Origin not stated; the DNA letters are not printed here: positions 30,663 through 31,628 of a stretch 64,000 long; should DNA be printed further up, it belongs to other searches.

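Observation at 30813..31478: RluD-type pseudouridine synthase carrying an in-frame signal-peptide / coiled-coil / membrane-anchor C-terminal module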

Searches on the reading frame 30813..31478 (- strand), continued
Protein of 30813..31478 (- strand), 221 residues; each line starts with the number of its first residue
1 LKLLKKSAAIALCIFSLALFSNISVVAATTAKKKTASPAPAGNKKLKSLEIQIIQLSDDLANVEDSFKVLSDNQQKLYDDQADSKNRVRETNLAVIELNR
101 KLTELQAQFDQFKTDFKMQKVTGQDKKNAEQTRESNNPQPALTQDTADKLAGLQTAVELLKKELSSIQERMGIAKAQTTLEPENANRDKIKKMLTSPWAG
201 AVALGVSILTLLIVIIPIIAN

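Call 20: search_protein_families(library=ncbifam, proteins=[P0124, P0125, P0126, P0127, P0128, P0129, P0130, P0132, P0133, P0136], max_evalue=0.1)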
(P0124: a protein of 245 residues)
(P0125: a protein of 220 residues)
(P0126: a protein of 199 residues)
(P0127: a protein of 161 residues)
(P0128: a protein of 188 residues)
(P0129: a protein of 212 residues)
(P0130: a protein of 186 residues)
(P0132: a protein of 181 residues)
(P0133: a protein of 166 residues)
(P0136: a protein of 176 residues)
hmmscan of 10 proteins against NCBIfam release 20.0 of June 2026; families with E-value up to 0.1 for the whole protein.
P0124 (245 aa): 7 families
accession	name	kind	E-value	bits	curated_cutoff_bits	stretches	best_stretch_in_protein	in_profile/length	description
TIGR02168.1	SMC_prok_B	equivalog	1e-05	23.5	567.35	1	36-199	770-940/1181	chromosome segregation protein SMC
TIGR04523.1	Mplasa_alph_rch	subfamily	4.2e-05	21.7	270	1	47-206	264-428/745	helix-rich protein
TIGR02169.1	SMC_prok_A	equivalog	6.4e-05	20.8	729.4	1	47-216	700-952/1165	chromosome segregation protein SMC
NF045487.1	ASRP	equivalog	0.0024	16.5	300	1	49-196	134-276/593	archaea-specific SMC-related protein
NF038350.1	taxis_HmpF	equivalog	0.0044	15.4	200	1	60-135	462-537/553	pilus motility taxis protein HmpF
NF003034.1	PRK03918.1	equivalog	0.0066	14.5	700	1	50-196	193-334/878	DNA double-strand break repair ATPase Rad50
NF038218.1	IcmG_DotF_IVB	equivalog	0.013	15.2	200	1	39-138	91-184/266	type IVB secretion system protein IcmG/DotF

P0125 (220 aa): 15 families
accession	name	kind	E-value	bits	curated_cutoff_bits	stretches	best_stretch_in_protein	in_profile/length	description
TIGR02168.1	SMC_prok_B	equivalog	4.9e-06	24.6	567.35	1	26-193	274-441/1181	chromosome segregation protein SMC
TIGR02169.1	SMC_prok_A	equivalog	2.4e-05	22.2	729.4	1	33-192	792-956/1165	chromosome segregation protein SMC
NF038218.1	IcmG_DotF_IVB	equivalog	0.0016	18.1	200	1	9-113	86-190/266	type IVB secretion system protein IcmG/DotF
NF058591.1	archaellum_scaf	equivalog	0.0037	16.8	225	1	4-73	43-112/250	archaellum flagellar motor scaffold protein FlaX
NF040788.1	S-lay_SlaB_Mtsph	equivalog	0.0037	16.2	700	1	129-218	320-405/416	S-layer protein SlaB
NF041751.2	sbcc_Staph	equivalog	0.0048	14.9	920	1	35-198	574-736/1007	exonuclease subunit SbcC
NF002572.0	PRK02224.1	equivalog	0.0066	14.8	1087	1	35-169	484-616/888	DNA double-strand break repair ATPase Rad50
NF052504.1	sll1863_fam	domain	0.017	15.3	35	1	136-204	2-70/93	sll1863 family stress response protein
TIGR04523.1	Mplasa_alph_rch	subfamily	0.025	12.5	270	1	34-197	275-443/745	helix-rich protein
NF038350.1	taxis_HmpF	equivalog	0.031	12.6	200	1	37-106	456-525/553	pilus motility taxis protein HmpF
NF045780.1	TrlF_fam_ATP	equivalog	0.035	12.8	350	1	37-192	474-622/944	TrlF family AAA-like ATPase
NF033930.1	pneumo_PspA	exception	0.039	12.7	850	1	11-194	162-343/659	pneumococcal surface protein A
NF041378.1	XopZ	subfamily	0.078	10.9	1300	1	29-195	185-401/1292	XopZ family type III secretion system effector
NF045487.1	ASRP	equivalog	0.083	11.5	300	0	42-186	144-290/593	archaea-specific SMC-related protein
NF003034.1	PRK03918.1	equivalog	0.09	10.7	700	0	36-193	196-354/878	DNA double-strand break repair ATPase Rad50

P0126 (199 aa): 7 families
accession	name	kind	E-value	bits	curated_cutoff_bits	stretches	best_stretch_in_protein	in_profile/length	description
TIGR04523.1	Mplasa_alph_rch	subfamily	0.00077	17.5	270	1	39-158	124-242/745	helix-rich protein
NF045487.1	ASRP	equivalog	0.0008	18.1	300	1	36-164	153-286/593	archaea-specific SMC-related protein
NF045781.1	Spaf1101_AAA_ATP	equivalog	0.0045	15.5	475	1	39-162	522-641/836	Spaf_1101 family AAA-like ATPase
TIGR02168.1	SMC_prok_B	equivalog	0.0057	14.4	567.35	1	38-143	238-343/1181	chromosome segregation protein SMC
NF047515.1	SpiroCoCo_C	equivalog_domain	0.0061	15.8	125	1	40-103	146-207/313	SpiroCoCo family coiled-coil protein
TIGR02169.1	SMC_prok_A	equivalog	0.0074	14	729.4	1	39-154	710-826/1165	chromosome segregation protein SMC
NF033885.1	conj_TraP_IncI1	equivalog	0.014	15.1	135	1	23-97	70-144/217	conjugal transfer protein TraP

P0127 (161 aa): 23 families
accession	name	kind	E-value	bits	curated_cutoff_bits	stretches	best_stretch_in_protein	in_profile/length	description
TIGR02168.1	SMC_prok_B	equivalog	4.9e-06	24.6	567.35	1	18-136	661-773/1181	chromosome segregation protein SMC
TIGR04211.1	SH3_and_anchor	equivalog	1.1e-05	25.1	65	1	36-157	64-183/198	TIGR04211 family SH3 domain-containing protein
NF045487.1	ASRP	equivalog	0.0002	20.1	300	1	30-139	362-470/593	archaea-specific SMC-related protein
TIGR02169.1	SMC_prok_A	equivalog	0.00035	18.4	729.4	1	28-132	838-945/1165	chromosome segregation protein SMC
NF049847.1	FtsL_COG5462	equivalog_domain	0.00096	18.8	50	0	78-129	24-76/85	cell division protein FtsL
TIGR02978.1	phageshock_pspC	equivalog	0.0041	17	104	1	8-76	51-115/121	envelope stress response membrane protein PspC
NF002244.0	PRK01156.1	equivalog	0.0058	14.7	847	1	27-115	651-734/895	DNA double-strand break repair ATPase Rad50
TIGR00636.1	PduO_Nterm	equivalog_domain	0.0074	16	108.45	1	24-111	15-100/171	cob(I)yrinic acid a,c-diamide adenosyltransferase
NF006542.0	PRK09039.1-1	equivalog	0.0076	15.2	388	1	7-135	29-153/627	peptidoglycan -binding protein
NF047363.1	Zn_ribbon_CdsZ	equivalog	0.0097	15.4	275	1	26-142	33-146/251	zinc ribbon domain regulatory protein CdsZ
NF050019.1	HpsJ_like_C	equivalog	0.012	15.4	140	1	6-89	80-162/183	HpsJ-like protein, cyanoexosortase C-associated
TIGR02680.1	TIGR02680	hypoth_equivalog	0.014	13.1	462.85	1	31-139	885-990/1356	TIGR02680 family protein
NF041034.1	Rad50_Sulf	equivalog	0.017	13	1000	1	24-139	527-635/872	DNA double-strand break repair ATPase Rad50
NF045780.1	TrlF_fam_ATP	equivalog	0.02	13.6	350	1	21-142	453-576/944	TrlF family AAA-like ATPase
NF000481.1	carbeni_gen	exception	0.024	14.1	430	1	44-92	138-186/284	CARB/PSE/RTG family carbenicillin-hydrolyzing class A beta-lactamase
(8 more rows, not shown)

P0128 (188 aa): 35 families (the best 25 are shown)
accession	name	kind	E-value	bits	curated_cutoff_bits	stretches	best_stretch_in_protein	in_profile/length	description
NF045487.1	ASRP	equivalog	5.9e-07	28.5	300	1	34-157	330-453/593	archaea-specific SMC-related protein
TIGR02169.1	SMC_prok_A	equivalog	1.6e-05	22.8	729.4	1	24-167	234-371/1165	chromosome segregation protein SMC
TIGR02168.1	SMC_prok_B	equivalog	2.3e-05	22.4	567.35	1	29-159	338-475/1181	chromosome segregation protein SMC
NF002244.0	PRK01156.1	equivalog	0.00059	18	847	1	35-148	166-278/895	DNA double-strand break repair ATPase Rad50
NF003034.1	PRK03918.1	equivalog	0.001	17.2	700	1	34-163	220-350/878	DNA double-strand break repair ATPase Rad50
NF041034.1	Rad50_Sulf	equivalog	0.0011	16.9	1000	1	30-97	620-687/872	DNA double-strand break repair ATPase Rad50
NF047516.1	LA_3659_fam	equivalog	0.0025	17.5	36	1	29-161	83-213/221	LA_3659 family protein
NF047514.1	SpiroCoCo_N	equivalog_domain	0.0025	17.5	75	1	29-161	83-213/221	SpiroCoCo family coiled-coil protein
NF047515.1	SpiroCoCo_C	equivalog_domain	0.0035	16.5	125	1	33-140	109-208/313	SpiroCoCo family coiled-coil protein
NF053563.1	Rkd4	equivalog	0.0041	15.3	860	1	24-149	346-472/747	arcadin-4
NF006543.0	PRK09039.1-2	equivalog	0.0042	16.9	305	1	19-165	38-184/350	peptidoglycan -binding protein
NF002572.0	PRK02224.1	equivalog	0.0054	15.1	1087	1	33-157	204-359/888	DNA double-strand break repair ATPase Rad50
NF008438.0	PRK11281.1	equivalog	0.0061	14.3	991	1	21-141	28-157/1113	mechanosensitive channel MscK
NF033885.1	conj_TraP_IncI1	equivalog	0.0071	16.1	135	1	27-115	81-166/217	conjugal transfer protein TraP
NF041751.2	sbcc_Staph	equivalog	0.0075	14.3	920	1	33-157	588-706/1007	exonuclease subunit SbcC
TIGR04211.1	SH3_and_anchor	equivalog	0.0095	15.6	65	1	29-116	67-154/198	TIGR04211 family SH3 domain-containing protein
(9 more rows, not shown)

P0129 (212 aa): 24 families
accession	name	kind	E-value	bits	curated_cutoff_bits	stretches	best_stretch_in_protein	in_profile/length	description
NF045487.1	ASRP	equivalog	4.2e-06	25.6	300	1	37-175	155-284/593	archaea-specific SMC-related protein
TIGR02168.1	SMC_prok_B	equivalog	7.8e-06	23.9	567.35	1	35-171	676-815/1181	chromosome segregation protein SMC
NF038218.1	IcmG_DotF_IVB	equivalog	8.6e-06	25.6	200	1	5-129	60-185/266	type IVB secretion system protein IcmG/DotF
NF002572.0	PRK02224.1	equivalog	0.00011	20.7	1087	1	34-169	275-401/888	DNA double-strand break repair ATPase Rad50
TIGR02169.1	SMC_prok_A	equivalog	0.00013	19.8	729.4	1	36-175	229-366/1165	chromosome segregation protein SMC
NF003413.0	PRK04778.1-7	equivalog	0.00019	20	556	1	37-193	314-456/564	septation ring formation regulator EzrA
TIGR04523.1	Mplasa_alph_rch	subfamily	0.00039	18.5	270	1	37-196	425-574/745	helix-rich protein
NF008180.0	PRK10929.1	equivalog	0.00079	17.3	809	1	15-153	56-193/1109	miniconductance mechanosensitive channel MscM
TIGR04211.1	SH3_and_anchor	equivalog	0.0015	18.1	65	2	75-166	65-158/198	TIGR04211 family SH3 domain-containing protein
NF038025.1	dapto_LiaX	exception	0.0019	17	350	1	34-185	28-183/512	daptomycin-sensing surface protein LiaX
NF041034.1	Rad50_Sulf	equivalog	0.0034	15.3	1000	1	34-176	194-334/872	DNA double-strand break repair ATPase Rad50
NF003034.1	PRK03918.1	equivalog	0.0056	14.7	700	1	66-174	456-566/878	DNA double-strand break repair ATPase Rad50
NF041035.1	Rad50_Halo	equivalog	0.011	14.2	1000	1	38-170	213-344/883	DNA double-strand break repair ATPase Rad50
TIGR02680.1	TIGR02680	hypoth_equivalog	0.023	12.4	462.85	1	46-165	825-956/1356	TIGR02680 family protein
NF040788.1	S-lay_SlaB_Mtsph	equivalog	0.026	13.4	700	1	23-117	294-384/416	S-layer protein SlaB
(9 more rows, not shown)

P0130 (186 aa): 20 families
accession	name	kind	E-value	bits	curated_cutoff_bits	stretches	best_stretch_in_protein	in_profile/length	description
NF045487.1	ASRP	equivalog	7.1e-05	21.6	300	1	39-151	162-279/593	archaea-specific SMC-related protein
TIGR02168.1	SMC_prok_B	equivalog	0.00095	17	567.35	1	44-156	226-336/1181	chromosome segregation protein SMC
TIGR02169.1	SMC_prok_A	equivalog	0.0011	16.8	729.4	1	27-156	662-791/1165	chromosome segregation protein SMC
NF033930.1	pneumo_PspA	exception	0.0043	15.8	850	1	26-160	199-325/659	pneumococcal surface protein A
NF002244.0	PRK01156.1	equivalog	0.0068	14.5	847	1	40-130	643-731/895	DNA double-strand break repair ATPase Rad50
TIGR04523.1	Mplasa_alph_rch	subfamily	0.0089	14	270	1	41-139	525-620/745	helix-rich protein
NF003747.0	PRK05346.1-2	equivalog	0.014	14.6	336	1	5-125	9-119/260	Na(+)-translocating NADH-quinone reductase subunit C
TIGR02231.1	TIGR02231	subfamily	0.021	13.5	112.6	1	47-138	56-146/524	mucoidy inhibitor MuiA family protein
NF010532.0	PRK13922.9-3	equivalog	0.023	13.8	243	1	3-103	9-100/280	rod shape-determining protein MreC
NF003034.1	PRK03918.1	equivalog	0.026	12.5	700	1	41-139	586-683/878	DNA double-strand break repair ATPase Rad50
NF052612.1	sll0565_fam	equivalog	0.034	14.6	50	1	68-135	2-68/106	sll0565 family protein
NF049851.1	WD_0964_fam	equivalog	0.036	14.1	100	1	48-87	17-56/142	WD_0964 family protein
NF051443.1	NheC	equivalog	0.038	13.3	420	0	13-92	229-308/352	non-hemolytic enterotoxin subunit C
NF011920.0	PRK15391.1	subfamily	0.044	12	1094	1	39-88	325-375/548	class I fumarate hydratase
TIGR04527.1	mycoplas_twoTM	subfamily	0.062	13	125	1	36-132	43-131/248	MG_279/MG_280 family protein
TIGR04211.1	SH3_and_anchor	equivalog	0.096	12.3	65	1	37-102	98-163/198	TIGR04211 family SH3 domain-containing protein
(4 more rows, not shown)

P0132 (181 aa): 31 families (the best 25 are shown)
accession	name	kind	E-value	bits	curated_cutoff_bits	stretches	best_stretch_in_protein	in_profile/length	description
NF045487.1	ASRP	equivalog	8.4e-08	31.3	300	1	23-135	332-445/593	archaea-specific SMC-related protein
TIGR02169.1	SMC_prok_A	equivalog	1.4e-05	23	729.4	1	21-136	237-354/1165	chromosome segregation protein SMC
NF041034.1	Rad50_Sulf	equivalog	3.1e-05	22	1000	1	22-94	618-690/872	DNA double-strand break repair ATPase Rad50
NF003034.1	PRK03918.1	equivalog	8.7e-05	20.7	700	1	23-133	315-419/878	DNA double-strand break repair ATPase Rad50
TIGR02168.1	SMC_prok_B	equivalog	0.00012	20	567.35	1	23-134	345-457/1181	chromosome segregation protein SMC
TIGR04211.1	SH3_and_anchor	equivalog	0.00042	20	65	1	38-135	65-162/198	TIGR04211 family SH3 domain-containing protein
NF047516.1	LA_3659_fam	equivalog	0.0011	18.6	36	1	29-135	82-187/221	LA_3659 family protein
NF047514.1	SpiroCoCo_N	equivalog_domain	0.0011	18.6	75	1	29-135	82-187/221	SpiroCoCo family coiled-coil protein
NF047515.1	SpiroCoCo_C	equivalog_domain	0.0026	17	125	1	25-132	117-207/313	SpiroCoCo family coiled-coil protein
NF053563.1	Rkd4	equivalog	0.003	15.8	860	1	22-123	350-449/747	arcadin-4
NF052612.1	sll0565_fam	equivalog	0.0031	17.9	50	1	25-91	8-72/106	sll0565 family protein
NF008438.0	PRK11281.1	equivalog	0.0032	15.2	991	1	20-130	112-217/1113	mechanosensitive channel MscK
TIGR04523.1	Mplasa_alph_rch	subfamily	0.0033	15.4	270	1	27-128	192-605/745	helix-rich protein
NF040697.1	VPA1267_fam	equivalog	0.005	17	90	1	20-57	102-139/143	VPA1267 family protein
TIGR03007.1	pepcterm_ChnLen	equivalog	0.0055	15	278.85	1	28-131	167-266/498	XrtA system polysaccharide chain length determinant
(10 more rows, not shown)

P0133 (166 aa): 7 families
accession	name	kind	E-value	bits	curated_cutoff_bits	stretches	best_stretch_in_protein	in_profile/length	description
NF045487.1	ASRP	equivalog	0.00048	18.9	300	1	46-126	192-269/593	archaea-specific SMC-related protein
TIGR02168.1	SMC_prok_B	equivalog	0.00074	17.4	567.35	1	42-130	265-354/1181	chromosome segregation protein SMC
TIGR04211.1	SH3_and_anchor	equivalog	0.009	15.6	65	1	40-126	62-152/198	TIGR04211 family SH3 domain-containing protein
TIGR04523.1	Mplasa_alph_rch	subfamily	0.01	13.8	270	1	54-106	408-461/745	helix-rich protein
TIGR02169.1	SMC_prok_A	equivalog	0.016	12.9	729.4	1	45-121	863-940/1165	chromosome segregation protein SMC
NF041034.1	Rad50_Sulf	equivalog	0.044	11.6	1000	1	47-117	628-695/872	DNA double-strand break repair ATPase Rad50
TIGR00414.1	serS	equivalog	0.062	12.3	301.65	1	39-123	25-107/418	serine--tRNA ligase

P0136 (176 aa): 12 families
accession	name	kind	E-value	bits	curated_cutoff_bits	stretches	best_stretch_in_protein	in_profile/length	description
NF045487.1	ASRP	equivalog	0.0001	21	300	1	26-141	337-454/593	archaea-specific SMC-related protein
NF003034.1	PRK03918.1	equivalog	0.0047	15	700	1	29-130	171-273/878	DNA double-strand break repair ATPase Rad50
TIGR02168.1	SMC_prok_B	equivalog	0.0076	14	567.35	1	26-135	266-371/1181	chromosome segregation protein SMC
NF052504.1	sll1863_fam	domain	0.0082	16.3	35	0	76-132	8-63/93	sll1863 family stress response protein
TIGR00045.1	TIGR00045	subfamily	0.0089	15.1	168.45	1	17-71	206-260/375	glycerate kinase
NF047515.1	SpiroCoCo_C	equivalog_domain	0.012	14.8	125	1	26-130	96-208/313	SpiroCoCo family coiled-coil protein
TIGR04523.1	Mplasa_alph_rch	subfamily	0.012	13.6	270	1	27-126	510-606/745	helix-rich protein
TIGR04211.1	SH3_and_anchor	equivalog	0.022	14.3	65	1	39-135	68-165/198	TIGR04211 family SH3 domain-containing protein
NF053852.1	vesicle_Bd0635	exception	0.064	12.9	250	1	54-144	45-137/223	CpoB-like predatory vesicle lipoprotein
TIGR01843.1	type_I_hlyD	subfamily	0.068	12.1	208.65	1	18-156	141-276/422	HlyD family type I secretion periplasmic adaptor subunit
NF008438.0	PRK11281.1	equivalog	0.082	10.6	991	1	25-137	119-227/1113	mechanosensitive channel MscK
NF045780.1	TrlF_fam_ATP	equivalog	0.095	11.4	350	0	40-141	438-541/944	TrlF family AAA-like ATPase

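Call 22: find_encoding_contigs(protein=P0124, flank=5000, max_places=3)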
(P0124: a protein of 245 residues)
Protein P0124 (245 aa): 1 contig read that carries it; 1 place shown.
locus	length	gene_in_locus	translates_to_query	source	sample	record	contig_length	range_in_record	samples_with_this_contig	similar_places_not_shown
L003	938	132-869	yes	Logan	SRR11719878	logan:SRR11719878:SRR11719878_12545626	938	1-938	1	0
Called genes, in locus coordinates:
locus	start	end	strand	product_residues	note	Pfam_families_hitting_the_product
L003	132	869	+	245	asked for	-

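Call 23: find_encoding_contigs(protein=P0126, flank=5000, max_places=3)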
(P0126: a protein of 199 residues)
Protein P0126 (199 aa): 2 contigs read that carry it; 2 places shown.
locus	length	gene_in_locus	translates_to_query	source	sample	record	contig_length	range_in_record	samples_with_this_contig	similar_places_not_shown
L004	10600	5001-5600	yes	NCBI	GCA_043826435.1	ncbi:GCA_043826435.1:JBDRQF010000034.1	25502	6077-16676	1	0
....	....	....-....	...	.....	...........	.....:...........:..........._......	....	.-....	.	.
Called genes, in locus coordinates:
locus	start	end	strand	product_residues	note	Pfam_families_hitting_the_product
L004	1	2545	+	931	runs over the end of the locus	PF00133:tRNA-synt_1, PF09334:tRNA-synt_1g, PF01406:tRNA-synt_1e, PF01921:tRNA-synt_1f (weak), PF08264:Anticodon_1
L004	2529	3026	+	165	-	PF01252:Peptidase_A8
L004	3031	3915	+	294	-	PF01790:LGT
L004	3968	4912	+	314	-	PF01479:S4, PF00849:PseudoU_synth_2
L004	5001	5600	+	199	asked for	-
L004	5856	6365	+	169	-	PF13173:AAA_14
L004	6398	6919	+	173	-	PF13635:DUF4143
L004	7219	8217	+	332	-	PF13183:Fer4_8 (faint), PF17179:Fer4_22, PF13746:Fer4_18 (weak)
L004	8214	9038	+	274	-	PF00970:FAD_binding_6 (weak), PF00175:NAD_binding_1, PF10418:DHODB_Fe-S_bind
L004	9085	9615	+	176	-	PF00037:Fer4 (faint), PF13237:Fer4_10 (faint), PF13187:Fer4_9 (weak), PF13484:Fer4_16 (faint), PF13247:Fer4_11, PF12838:Fer4_7 (weak)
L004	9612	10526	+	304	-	PF00146:NADHdh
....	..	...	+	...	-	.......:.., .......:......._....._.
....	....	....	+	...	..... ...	-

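Call 28: find_related_loci(query=A2, collection=genome_contigs, flank=4000)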
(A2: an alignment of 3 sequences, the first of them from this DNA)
Query A2 (221 aa) in genome_contigs; peptide patterns used: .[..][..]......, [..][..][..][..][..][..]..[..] (x = any residue, [..] = any of these).
146 stretches matched a pattern; 1 encode a relative of the query (tblastn E <= 1e-3); 1 distinct loci.
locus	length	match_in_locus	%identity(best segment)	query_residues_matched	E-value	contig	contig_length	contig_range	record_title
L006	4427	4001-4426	55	1-131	7e-39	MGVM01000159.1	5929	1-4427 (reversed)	MAG: Elusimicrobia bacterium RIFOXYB2_FULL_48_7 rifoxyb2_full_scaffold_5390, whole genome shotgun sequence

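Call 29: find_encoding_contigs(protein=P0127, flank=4000, max_places=2)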
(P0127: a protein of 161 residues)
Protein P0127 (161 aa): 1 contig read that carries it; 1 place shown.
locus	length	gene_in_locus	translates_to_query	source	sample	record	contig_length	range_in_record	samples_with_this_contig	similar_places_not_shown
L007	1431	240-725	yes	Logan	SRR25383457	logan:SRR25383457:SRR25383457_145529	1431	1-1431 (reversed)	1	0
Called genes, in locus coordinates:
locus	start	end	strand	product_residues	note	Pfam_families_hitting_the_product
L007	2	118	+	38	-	?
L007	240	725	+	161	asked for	-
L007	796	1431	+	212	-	?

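Call 30: find_encoding_contigs(protein=P0128, flank=4000, max_places=2)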
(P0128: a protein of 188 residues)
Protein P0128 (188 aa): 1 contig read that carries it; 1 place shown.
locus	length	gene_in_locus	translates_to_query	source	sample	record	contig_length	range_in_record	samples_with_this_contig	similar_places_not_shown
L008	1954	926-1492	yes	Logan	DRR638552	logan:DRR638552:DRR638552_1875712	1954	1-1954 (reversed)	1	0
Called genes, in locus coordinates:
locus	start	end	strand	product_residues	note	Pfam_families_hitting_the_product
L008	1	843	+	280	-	?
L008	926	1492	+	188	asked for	PF05531:NPV_P10 (faint)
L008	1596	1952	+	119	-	?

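Call 31: find_encoding_contigs(protein=P0129, flank=4000, max_places=2)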
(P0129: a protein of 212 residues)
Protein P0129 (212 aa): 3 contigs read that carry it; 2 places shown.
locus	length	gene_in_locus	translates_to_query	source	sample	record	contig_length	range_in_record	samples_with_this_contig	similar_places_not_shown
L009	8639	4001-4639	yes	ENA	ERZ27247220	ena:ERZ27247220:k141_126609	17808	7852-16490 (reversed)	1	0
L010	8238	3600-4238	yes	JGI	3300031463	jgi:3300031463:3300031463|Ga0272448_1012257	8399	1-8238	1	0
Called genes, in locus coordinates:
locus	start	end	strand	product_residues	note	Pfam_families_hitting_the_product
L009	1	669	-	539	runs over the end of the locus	PF09820:AAA-ATPase_like (faint)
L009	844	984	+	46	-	-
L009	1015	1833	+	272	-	PF00303:Thymidylat_synt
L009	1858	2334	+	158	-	PF01252:Peptidase_A8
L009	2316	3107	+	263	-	PF01790:LGT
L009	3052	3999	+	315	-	PF01479:S4 (faint), PF00849:PseudoU_synth_2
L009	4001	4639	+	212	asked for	-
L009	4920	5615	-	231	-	PF01487:DHquinase_I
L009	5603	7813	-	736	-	PF03065:Glyco_hydro_57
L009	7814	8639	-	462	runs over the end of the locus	-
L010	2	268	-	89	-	?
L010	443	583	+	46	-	-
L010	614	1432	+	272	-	PF00303:Thymidylat_synt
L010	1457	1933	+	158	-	PF01252:Peptidase_A8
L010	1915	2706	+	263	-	PF01790:LGT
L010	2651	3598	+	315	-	PF01479:S4 (faint), PF00849:PseudoU_synth_2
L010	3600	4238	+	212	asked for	-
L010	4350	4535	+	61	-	-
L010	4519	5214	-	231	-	PF01487:DHquinase_I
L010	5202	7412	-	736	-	PF03065:Glyco_hydro_57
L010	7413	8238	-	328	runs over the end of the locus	?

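Call 35: find_encoding_contigs(protein=P0121, flank=5000, max_places=2)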
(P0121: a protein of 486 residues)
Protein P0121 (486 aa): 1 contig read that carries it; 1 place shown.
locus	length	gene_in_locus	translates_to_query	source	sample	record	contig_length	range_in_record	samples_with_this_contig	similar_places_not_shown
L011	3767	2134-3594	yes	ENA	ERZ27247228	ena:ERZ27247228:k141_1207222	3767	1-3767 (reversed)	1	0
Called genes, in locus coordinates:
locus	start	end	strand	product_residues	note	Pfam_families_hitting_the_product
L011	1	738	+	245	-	?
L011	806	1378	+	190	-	PF01252:Peptidase_A8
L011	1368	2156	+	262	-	PF01790:LGT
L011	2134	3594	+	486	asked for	PF01479:S4, PF00849:PseudoU_synth_2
